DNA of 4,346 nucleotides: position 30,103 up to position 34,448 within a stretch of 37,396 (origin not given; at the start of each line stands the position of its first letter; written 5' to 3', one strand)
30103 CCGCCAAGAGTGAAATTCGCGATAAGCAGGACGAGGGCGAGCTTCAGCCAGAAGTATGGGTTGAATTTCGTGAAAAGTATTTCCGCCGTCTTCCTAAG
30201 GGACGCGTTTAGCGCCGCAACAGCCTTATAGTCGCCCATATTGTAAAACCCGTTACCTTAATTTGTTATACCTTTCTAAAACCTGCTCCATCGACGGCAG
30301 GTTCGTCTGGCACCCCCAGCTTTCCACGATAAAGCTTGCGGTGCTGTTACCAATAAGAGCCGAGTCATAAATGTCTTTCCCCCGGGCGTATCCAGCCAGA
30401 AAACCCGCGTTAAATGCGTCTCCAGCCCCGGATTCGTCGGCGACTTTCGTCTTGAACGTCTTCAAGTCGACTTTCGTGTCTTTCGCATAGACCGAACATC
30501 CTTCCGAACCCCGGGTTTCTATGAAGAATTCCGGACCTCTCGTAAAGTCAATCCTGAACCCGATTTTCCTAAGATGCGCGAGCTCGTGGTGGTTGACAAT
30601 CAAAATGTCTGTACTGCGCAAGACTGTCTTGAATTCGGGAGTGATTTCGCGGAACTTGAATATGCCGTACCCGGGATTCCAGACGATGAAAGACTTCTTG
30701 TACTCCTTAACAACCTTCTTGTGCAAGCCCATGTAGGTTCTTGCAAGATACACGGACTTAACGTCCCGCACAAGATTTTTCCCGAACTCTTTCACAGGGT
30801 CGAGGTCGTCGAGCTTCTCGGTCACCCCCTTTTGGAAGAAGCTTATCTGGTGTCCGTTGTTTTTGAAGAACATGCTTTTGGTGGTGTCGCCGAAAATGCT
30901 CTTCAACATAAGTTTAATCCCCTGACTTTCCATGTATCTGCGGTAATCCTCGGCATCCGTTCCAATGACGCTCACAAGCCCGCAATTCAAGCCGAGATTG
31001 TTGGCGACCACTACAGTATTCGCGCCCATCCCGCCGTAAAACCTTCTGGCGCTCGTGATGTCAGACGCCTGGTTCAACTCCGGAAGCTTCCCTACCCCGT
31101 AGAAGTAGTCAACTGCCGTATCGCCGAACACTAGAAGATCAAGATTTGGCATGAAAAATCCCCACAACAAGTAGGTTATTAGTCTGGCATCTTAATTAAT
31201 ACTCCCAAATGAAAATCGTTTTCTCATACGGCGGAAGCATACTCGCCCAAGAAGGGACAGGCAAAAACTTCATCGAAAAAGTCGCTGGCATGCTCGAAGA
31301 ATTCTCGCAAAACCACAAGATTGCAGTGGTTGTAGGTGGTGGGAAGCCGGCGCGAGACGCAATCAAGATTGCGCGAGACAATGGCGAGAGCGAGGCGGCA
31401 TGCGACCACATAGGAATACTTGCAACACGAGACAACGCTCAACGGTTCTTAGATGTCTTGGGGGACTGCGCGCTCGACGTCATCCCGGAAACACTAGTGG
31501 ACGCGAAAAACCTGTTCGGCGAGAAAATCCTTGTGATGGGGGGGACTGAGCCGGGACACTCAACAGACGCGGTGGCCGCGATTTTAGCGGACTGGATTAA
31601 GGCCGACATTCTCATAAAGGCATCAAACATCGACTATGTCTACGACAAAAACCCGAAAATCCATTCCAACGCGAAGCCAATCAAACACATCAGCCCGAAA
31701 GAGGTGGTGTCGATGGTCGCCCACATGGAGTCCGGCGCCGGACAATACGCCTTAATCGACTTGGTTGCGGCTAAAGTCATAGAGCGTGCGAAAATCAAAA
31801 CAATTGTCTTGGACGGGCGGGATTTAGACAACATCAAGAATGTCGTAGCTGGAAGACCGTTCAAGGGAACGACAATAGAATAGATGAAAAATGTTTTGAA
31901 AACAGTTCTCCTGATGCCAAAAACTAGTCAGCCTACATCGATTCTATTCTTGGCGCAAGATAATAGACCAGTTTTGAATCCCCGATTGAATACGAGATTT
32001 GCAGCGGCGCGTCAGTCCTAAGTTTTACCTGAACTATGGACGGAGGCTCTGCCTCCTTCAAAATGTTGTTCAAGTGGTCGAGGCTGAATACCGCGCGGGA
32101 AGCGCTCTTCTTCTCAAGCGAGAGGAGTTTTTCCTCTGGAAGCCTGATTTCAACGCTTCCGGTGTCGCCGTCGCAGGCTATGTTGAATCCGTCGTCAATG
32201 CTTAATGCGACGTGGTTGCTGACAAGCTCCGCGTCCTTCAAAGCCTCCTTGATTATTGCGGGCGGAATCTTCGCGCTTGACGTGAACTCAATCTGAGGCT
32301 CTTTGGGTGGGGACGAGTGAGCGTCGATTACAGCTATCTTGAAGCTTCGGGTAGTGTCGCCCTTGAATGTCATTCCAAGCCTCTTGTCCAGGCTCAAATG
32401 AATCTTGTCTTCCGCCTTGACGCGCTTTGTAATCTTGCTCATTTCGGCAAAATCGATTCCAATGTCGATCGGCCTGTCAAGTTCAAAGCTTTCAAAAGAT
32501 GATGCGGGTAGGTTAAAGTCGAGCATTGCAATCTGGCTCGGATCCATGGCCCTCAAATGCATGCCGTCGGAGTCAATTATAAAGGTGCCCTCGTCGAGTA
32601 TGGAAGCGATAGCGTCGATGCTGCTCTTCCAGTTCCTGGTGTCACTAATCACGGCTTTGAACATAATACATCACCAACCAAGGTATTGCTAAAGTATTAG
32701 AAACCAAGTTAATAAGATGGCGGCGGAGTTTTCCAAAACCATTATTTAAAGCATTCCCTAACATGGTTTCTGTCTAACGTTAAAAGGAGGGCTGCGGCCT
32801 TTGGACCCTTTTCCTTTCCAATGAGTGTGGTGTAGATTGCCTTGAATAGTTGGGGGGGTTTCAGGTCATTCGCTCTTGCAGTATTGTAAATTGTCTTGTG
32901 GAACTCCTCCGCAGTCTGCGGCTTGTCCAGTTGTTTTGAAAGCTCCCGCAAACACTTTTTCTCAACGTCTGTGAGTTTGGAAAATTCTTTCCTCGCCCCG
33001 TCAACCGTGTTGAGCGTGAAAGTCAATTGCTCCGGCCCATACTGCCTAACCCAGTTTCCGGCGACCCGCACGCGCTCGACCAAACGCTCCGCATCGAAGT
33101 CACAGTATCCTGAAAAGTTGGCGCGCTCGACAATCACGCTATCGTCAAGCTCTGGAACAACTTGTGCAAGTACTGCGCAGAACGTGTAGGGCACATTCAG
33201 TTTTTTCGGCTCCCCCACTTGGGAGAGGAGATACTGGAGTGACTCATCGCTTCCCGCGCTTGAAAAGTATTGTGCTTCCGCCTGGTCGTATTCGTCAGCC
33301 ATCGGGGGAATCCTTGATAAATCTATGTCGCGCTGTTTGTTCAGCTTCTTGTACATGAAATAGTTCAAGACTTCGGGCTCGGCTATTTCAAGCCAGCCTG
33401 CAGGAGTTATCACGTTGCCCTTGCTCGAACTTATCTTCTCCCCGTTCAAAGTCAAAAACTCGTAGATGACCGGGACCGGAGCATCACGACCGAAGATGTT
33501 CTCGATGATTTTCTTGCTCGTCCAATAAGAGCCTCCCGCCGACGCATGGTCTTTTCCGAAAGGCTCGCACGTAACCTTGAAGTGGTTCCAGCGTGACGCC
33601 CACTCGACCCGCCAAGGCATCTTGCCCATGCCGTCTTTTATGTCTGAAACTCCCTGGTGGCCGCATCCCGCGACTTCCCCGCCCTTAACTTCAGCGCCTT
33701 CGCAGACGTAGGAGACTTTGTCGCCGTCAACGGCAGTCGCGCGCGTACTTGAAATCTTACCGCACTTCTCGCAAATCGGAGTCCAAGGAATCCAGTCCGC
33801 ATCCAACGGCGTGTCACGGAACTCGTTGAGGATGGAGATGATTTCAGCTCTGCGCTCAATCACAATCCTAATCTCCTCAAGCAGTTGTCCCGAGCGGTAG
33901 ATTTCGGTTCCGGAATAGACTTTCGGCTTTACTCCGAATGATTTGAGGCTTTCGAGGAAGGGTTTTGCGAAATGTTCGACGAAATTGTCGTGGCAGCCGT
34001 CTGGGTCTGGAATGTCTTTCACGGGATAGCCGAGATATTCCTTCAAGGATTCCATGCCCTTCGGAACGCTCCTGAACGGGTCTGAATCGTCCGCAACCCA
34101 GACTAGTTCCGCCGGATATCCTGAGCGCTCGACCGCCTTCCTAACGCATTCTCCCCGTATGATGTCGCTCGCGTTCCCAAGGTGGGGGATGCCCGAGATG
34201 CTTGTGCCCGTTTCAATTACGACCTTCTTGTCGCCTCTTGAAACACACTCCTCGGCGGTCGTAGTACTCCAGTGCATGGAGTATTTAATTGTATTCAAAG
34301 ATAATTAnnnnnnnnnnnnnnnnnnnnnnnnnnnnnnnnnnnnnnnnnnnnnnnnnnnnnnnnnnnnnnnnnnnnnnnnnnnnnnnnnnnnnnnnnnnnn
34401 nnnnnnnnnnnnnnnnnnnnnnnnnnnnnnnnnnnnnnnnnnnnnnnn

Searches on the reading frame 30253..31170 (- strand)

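Call 7: search_protein_families(library=pfam, proteins=[window:30253-31170:-], max_evalue=0.001)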
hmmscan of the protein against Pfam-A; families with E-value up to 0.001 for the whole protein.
window:30253-31170:- (305 aa): 1 family
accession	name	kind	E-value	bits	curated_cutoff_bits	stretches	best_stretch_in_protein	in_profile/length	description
PF00294.29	PfkB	-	6.6e-34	118.1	25.8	1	11-293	3-301/302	pfkB family carbohydrate kinase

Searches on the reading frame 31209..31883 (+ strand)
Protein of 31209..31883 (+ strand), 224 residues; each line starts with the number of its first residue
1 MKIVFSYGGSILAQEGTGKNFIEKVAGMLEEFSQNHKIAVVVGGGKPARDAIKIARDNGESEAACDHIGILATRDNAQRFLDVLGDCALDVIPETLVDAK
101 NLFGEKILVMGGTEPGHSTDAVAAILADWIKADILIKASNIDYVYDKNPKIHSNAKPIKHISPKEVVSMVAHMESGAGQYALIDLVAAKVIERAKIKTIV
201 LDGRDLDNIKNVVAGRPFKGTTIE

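Call 7: search_protein_families(library=pfam, proteins=[window:31209-31883:+], max_evalue=0.001)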
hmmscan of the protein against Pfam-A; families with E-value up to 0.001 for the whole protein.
window:31209-31883:+ (224 aa): 1 family
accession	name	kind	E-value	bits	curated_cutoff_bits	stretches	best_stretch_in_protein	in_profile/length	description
PF00696.33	AA_kinase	-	1e-23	84.7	24.9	1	1-202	1-234/234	Amino acid kinase family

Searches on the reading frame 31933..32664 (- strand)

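Call 7: search_protein_families(library=pfam, proteins=[window:31933-32664:-], max_evalue=0.001)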
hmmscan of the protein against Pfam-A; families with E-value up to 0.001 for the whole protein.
window:31933-32664:- (243 aa): 2 families
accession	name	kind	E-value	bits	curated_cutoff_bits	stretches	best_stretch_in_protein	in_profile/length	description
PF00705.23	PCNA_N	-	2.9e-15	56.6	20.3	1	1-94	1-94/127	Proliferating cell nuclear antigen, N-terminal domain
PF02747.20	PCNA_C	-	5.1e-09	36.8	23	1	123-239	3-127/128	Proliferating cell nuclear antigen, C-terminal domain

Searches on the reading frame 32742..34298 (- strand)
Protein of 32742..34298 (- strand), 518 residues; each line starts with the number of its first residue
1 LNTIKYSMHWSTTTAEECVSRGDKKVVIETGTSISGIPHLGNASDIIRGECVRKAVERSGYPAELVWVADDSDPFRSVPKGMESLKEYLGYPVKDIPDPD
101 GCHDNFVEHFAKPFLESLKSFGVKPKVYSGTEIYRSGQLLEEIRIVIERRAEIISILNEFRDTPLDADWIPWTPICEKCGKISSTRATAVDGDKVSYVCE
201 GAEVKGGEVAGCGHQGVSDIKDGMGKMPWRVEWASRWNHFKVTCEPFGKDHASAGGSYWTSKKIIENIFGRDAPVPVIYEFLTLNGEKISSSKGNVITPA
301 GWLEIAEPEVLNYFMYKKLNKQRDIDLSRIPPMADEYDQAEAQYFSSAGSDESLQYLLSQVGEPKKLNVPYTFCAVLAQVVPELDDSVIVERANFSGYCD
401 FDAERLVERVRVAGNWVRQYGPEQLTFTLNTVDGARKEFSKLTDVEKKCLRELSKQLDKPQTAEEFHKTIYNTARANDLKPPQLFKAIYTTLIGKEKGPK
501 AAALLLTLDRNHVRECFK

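Call 7: search_protein_families(library=pfam, proteins=[window:32742-34298:-], max_evalue=0.001)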
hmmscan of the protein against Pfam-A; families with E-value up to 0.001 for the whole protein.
window:32742-34298:- (518 aa): 4 families
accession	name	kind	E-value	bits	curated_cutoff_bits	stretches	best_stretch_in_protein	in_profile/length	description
PF01921.24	tRNA-synt_1f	-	2.6e-116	388.9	27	1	8-353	1-348/360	tRNA synthetases class I (K)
PF09334.17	tRNA-synt_1g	-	1.9e-08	34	20.1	1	232-328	271-367/391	tRNA synthetases class I (M)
PF19269.4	Anticodon_2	-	1e-05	26.4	23.6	1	436-514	53-134/141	Anticodon binding domain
PF01406.26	tRNA-synt_1e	-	0.00027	20.9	27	0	280-319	245-284/301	tRNA synthetases class I (C) catalytic domain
